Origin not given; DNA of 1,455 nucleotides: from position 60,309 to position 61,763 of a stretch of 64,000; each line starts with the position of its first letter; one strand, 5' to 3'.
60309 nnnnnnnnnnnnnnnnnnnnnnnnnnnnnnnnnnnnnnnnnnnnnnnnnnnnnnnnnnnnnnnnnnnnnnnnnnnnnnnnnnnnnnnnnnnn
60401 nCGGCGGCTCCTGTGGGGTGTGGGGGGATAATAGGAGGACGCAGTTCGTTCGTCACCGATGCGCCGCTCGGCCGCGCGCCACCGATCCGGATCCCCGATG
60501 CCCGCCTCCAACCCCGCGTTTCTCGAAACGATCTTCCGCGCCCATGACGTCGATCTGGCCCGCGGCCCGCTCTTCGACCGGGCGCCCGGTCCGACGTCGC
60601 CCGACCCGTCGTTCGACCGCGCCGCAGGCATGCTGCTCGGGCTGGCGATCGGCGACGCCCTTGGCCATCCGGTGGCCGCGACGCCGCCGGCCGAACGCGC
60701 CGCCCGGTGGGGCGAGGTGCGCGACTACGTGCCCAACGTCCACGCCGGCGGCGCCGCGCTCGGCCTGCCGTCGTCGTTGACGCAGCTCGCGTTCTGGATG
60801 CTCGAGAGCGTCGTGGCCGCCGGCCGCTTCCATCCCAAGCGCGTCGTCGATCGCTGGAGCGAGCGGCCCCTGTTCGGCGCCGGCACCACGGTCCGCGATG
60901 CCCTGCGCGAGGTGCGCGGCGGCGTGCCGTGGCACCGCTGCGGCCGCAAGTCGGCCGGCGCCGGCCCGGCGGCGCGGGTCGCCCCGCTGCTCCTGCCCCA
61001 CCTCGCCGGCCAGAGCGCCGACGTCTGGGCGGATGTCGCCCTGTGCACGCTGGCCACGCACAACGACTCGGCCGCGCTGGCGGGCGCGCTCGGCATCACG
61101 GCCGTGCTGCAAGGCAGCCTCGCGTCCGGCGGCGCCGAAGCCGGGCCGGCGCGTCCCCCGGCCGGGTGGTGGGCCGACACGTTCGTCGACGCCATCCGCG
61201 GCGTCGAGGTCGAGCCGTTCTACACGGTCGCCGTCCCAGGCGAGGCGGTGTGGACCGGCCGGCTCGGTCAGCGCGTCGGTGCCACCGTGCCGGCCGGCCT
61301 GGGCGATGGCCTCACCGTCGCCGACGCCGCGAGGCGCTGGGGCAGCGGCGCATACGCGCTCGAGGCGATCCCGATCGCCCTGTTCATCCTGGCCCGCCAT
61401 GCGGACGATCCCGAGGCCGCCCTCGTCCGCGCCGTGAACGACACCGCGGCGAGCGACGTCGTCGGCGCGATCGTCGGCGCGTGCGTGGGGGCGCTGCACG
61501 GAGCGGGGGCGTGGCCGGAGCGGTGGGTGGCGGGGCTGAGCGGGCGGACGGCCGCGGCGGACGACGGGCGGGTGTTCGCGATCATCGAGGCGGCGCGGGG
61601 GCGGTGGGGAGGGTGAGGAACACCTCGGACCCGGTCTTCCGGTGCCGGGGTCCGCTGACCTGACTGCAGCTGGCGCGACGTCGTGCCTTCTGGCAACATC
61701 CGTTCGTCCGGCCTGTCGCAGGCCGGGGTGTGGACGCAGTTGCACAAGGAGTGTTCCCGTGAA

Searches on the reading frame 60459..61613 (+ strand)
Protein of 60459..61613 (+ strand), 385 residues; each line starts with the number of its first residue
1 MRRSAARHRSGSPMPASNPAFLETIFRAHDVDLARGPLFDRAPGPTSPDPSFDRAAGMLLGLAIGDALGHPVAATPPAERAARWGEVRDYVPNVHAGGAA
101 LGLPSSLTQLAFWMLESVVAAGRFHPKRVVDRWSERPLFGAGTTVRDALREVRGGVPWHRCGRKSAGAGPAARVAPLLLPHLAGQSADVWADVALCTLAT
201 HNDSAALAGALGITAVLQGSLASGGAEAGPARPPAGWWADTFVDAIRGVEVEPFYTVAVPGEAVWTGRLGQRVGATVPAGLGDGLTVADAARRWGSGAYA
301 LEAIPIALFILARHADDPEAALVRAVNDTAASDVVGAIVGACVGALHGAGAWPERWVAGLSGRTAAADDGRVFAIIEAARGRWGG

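Call 49: search_protein_families(library=pfam, proteins=[window:60459-61613:+], max_evalue=0.00001)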
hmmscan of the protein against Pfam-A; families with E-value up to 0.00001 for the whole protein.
window:60459-61613:+ (385 aa): 1 family
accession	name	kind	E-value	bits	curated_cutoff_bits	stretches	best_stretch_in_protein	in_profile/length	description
PF03747.19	ADP_ribosyl_GH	-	1.2e-43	150.3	26.2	1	57-355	1-287/287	ADP-ribosylglycohydrolase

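Call 58: find_encoding_contigs(protein=window:60459-61613:+, flank=10000, max_places=4)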
Protein window:60459-61613:+ (385 aa): no gene with exactly this product is on record in the collection.
